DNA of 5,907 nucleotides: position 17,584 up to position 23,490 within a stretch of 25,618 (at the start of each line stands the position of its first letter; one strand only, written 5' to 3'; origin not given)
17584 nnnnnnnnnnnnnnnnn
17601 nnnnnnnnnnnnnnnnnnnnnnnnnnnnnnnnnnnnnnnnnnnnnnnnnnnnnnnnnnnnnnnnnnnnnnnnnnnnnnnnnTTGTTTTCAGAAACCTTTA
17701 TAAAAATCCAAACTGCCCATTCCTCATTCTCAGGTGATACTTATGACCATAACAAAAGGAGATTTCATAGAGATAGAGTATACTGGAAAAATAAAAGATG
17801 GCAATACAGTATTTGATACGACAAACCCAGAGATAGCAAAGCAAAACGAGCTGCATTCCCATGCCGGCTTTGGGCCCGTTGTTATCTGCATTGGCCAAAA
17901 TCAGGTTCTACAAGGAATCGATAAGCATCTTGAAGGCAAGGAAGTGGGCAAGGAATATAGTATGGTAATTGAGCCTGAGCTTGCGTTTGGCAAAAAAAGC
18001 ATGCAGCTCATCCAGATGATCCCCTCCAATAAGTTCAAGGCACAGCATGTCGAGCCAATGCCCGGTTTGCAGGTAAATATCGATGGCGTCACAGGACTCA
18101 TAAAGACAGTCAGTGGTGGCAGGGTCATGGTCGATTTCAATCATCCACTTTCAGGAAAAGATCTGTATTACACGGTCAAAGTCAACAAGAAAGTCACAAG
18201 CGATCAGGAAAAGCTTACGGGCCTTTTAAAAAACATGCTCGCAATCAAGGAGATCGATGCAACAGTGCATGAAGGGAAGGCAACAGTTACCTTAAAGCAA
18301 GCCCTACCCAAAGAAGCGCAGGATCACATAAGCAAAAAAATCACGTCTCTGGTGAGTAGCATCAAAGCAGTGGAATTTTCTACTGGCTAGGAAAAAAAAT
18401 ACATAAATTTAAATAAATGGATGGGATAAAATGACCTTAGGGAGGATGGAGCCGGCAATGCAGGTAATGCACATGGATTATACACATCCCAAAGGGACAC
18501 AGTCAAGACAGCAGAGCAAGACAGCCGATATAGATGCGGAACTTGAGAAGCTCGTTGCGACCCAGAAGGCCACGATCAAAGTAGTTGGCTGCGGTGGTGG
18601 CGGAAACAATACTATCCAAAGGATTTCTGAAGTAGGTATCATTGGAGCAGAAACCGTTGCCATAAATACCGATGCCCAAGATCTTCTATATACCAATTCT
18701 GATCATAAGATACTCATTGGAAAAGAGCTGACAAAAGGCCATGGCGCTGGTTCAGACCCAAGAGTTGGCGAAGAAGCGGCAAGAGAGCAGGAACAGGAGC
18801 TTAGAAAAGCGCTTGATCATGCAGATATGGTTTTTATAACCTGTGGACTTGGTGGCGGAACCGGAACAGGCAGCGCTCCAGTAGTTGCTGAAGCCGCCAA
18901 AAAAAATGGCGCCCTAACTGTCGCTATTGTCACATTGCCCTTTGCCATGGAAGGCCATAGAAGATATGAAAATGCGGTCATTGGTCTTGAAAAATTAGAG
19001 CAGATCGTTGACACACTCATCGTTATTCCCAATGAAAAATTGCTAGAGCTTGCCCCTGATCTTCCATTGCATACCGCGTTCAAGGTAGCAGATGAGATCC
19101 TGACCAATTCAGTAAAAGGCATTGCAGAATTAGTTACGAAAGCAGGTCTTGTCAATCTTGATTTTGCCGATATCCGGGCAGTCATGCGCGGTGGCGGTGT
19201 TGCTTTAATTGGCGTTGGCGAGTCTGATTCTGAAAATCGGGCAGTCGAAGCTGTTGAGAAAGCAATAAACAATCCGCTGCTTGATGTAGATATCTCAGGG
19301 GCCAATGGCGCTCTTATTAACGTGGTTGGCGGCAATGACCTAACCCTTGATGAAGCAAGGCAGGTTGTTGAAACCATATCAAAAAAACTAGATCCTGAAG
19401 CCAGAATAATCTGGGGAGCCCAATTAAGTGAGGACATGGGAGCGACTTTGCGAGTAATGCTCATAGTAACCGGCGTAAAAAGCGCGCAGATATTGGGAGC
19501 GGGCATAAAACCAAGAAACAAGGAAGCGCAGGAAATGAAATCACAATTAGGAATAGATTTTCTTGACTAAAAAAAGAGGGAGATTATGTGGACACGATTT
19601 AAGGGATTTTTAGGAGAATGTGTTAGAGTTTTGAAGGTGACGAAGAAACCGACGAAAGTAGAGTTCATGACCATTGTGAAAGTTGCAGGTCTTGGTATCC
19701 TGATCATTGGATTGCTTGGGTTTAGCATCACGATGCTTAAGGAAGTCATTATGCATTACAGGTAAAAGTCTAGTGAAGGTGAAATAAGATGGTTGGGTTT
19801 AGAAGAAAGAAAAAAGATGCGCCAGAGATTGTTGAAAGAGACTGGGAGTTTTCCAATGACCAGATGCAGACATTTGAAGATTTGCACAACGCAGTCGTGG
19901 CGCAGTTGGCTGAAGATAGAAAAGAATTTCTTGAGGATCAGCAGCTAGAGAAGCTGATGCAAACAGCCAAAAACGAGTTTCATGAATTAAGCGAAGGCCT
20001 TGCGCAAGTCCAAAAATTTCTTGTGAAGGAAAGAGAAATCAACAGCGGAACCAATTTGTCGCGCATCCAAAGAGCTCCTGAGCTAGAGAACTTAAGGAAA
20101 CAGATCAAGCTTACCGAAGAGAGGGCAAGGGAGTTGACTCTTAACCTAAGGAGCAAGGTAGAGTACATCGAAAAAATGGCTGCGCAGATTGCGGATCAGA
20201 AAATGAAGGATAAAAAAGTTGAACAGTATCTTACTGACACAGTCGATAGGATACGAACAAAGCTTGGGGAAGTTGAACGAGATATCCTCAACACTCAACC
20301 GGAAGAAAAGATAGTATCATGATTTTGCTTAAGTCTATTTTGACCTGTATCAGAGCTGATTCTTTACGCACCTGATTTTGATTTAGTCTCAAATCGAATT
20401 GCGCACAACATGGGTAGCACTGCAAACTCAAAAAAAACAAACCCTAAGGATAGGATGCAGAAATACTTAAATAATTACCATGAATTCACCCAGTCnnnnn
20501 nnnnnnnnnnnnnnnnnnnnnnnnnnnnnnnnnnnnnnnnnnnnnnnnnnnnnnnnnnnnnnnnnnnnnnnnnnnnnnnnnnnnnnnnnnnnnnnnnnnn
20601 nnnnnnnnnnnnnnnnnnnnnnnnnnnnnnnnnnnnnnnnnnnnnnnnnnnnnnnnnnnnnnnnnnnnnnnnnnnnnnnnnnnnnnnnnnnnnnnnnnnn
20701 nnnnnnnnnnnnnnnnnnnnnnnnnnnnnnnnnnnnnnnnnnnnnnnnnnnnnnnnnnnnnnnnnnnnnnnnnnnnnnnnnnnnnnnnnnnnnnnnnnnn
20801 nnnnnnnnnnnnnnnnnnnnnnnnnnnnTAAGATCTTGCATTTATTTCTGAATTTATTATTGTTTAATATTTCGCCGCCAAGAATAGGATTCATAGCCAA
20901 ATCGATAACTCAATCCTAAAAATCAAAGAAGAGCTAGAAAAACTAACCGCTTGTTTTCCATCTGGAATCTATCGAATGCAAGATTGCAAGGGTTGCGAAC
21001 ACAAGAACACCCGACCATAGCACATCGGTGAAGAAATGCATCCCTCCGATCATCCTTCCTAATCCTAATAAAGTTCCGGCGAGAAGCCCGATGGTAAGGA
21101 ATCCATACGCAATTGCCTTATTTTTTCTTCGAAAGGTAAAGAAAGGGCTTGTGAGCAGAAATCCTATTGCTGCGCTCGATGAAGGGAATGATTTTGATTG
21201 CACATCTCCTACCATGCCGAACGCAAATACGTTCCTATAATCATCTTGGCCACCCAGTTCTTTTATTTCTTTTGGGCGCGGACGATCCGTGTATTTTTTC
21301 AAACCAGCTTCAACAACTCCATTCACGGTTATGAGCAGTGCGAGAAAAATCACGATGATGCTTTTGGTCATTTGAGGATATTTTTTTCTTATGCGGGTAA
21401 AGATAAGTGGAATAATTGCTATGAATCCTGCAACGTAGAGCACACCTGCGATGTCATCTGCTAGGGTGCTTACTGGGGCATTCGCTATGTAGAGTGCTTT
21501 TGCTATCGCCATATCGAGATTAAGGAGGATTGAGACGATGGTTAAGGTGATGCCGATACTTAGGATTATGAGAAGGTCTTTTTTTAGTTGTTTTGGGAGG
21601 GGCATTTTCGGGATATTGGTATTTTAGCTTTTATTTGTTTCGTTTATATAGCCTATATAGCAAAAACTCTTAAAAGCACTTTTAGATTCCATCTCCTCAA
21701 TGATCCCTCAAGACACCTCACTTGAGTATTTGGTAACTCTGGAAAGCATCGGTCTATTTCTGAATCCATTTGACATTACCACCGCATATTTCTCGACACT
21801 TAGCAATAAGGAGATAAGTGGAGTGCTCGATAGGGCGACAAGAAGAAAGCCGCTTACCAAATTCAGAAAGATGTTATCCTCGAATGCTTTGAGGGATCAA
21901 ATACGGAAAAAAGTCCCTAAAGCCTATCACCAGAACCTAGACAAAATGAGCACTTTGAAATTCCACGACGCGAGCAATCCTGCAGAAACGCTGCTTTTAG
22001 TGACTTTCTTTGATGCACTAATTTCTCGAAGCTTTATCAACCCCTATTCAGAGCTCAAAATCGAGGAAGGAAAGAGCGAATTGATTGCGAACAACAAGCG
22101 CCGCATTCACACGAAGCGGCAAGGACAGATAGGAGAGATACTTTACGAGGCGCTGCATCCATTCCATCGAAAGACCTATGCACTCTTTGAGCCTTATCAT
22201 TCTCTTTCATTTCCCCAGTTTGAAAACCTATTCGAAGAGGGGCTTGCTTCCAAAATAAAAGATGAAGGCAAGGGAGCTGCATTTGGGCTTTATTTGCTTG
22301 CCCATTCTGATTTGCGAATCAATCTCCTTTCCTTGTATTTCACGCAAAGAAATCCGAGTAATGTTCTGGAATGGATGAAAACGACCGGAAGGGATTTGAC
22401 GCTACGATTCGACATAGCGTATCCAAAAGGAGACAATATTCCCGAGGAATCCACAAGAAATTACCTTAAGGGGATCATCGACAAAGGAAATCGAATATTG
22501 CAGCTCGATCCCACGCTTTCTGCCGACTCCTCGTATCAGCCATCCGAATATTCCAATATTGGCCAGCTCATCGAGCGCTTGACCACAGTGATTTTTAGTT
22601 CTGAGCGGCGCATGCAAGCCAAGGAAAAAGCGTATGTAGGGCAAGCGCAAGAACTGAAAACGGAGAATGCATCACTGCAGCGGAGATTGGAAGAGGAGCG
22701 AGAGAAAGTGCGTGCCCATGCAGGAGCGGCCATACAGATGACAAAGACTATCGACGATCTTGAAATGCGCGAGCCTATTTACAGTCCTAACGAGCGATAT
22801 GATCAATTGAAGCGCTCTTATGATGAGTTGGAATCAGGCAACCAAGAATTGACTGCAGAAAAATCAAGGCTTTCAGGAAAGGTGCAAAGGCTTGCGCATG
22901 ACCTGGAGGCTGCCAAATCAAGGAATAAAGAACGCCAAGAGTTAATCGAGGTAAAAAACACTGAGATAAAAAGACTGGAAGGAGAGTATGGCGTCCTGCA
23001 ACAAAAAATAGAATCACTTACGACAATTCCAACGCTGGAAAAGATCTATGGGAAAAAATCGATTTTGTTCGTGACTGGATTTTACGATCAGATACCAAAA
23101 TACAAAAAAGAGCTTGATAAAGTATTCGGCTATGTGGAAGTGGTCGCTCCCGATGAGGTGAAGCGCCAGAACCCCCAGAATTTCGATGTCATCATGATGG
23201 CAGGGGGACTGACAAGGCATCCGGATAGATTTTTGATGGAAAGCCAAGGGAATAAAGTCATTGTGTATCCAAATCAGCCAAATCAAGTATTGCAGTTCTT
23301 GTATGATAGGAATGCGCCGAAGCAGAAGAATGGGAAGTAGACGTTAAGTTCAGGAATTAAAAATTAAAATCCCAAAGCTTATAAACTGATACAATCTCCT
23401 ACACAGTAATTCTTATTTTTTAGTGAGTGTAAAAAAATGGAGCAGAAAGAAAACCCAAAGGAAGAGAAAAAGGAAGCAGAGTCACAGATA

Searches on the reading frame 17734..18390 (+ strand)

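Call 12: search_protein_families(library=pfam, proteins=[window:17734-18390:+], max_evalue=0.01)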
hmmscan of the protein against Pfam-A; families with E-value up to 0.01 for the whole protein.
window:17734-18390:+ (218 aa): 2 families
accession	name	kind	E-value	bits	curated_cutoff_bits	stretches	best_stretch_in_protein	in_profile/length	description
PF22199.2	FKBP26_IF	-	3e-17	62.7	27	1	94-139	1-46/46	FKBP26, IF domain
PF00254.34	FKBP_C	-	1.7e-11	44.7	21.1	1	6-99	5-84/94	FKBP-type peptidyl-prolyl cis-trans isomerase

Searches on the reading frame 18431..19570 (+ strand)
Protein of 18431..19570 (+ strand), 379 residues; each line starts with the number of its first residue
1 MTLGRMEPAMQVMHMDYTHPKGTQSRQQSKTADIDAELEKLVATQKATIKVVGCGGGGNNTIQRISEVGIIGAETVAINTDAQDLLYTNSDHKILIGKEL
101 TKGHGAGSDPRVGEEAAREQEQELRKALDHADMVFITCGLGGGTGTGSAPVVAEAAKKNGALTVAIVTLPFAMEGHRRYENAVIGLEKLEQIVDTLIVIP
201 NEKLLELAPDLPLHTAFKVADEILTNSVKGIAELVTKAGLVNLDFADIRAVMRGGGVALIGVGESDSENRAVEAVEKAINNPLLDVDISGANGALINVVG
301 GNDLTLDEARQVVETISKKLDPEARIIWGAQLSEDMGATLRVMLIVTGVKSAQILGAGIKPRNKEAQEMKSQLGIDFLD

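Call 12: search_protein_families(library=pfam, proteins=[window:18431-19570:+], max_evalue=0.01)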
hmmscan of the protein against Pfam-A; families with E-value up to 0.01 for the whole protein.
window:18431-19570:+ (379 aa): 2 families
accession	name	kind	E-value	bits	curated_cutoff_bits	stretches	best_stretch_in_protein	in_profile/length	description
PF00091.31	Tubulin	-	2.9e-49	168.4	33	1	49-207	2-188/190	Tubulin/FtsZ family, GTPase domain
PF12327.13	FtsZ_C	-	3e-35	120.8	27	1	256-350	1-95/95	FtsZ family, C-terminal domain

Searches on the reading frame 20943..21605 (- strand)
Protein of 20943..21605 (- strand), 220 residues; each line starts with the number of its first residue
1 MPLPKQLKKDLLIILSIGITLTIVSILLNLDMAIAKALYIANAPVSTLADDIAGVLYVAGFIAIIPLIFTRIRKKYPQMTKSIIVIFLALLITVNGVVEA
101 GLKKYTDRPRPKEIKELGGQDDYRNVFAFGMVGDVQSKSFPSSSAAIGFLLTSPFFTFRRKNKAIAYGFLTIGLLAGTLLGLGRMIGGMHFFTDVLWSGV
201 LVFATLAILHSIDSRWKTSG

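Call 63: search_protein_families(library=pfam, proteins=[window:20943-21605:-], max_evalue=0.01)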
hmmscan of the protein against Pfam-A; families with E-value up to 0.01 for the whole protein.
window:20943-21605:- (220 aa): 2 families
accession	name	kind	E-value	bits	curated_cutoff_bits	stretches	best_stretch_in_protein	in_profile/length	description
PF01569.27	PAP2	-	1.7e-17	63.9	27.2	1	86-212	3-124/130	PAP2 superfamily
PF14378.12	PAP2_3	-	0.0095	16.2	27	0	44-207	27-189/190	PAP2 superfamily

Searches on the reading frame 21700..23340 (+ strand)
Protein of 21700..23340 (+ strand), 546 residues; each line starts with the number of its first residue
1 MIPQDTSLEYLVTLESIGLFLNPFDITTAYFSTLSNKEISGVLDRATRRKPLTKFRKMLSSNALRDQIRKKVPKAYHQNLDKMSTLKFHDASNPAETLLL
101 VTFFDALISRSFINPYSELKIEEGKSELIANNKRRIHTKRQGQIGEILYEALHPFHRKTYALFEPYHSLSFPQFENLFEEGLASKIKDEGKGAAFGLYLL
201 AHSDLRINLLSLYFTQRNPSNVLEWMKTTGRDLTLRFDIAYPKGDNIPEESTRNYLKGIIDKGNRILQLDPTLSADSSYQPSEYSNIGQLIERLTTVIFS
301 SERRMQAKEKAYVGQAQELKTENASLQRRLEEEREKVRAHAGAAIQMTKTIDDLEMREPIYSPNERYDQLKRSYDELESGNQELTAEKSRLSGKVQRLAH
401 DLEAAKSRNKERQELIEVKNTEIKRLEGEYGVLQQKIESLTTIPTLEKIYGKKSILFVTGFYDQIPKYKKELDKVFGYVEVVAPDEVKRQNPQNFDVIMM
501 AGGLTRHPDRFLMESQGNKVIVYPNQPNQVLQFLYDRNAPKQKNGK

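Call 12: search_protein_families(library=pfam, proteins=[window:21700-23340:+], max_evalue=0.01)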
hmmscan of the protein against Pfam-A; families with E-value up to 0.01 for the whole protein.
window:21700-23340:+ (546 aa): 2 families
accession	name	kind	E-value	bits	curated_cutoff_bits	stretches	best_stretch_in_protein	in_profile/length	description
PF02183.23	HALZ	-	2.6e-07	31.1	28.1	1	367-401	7-41/43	Homeobox associated leucine zipper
PF14662.11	KASH_CCD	-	0.004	17.6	43.3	1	346-417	5-74/191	Coiled-coil region of CCDC155 or KASH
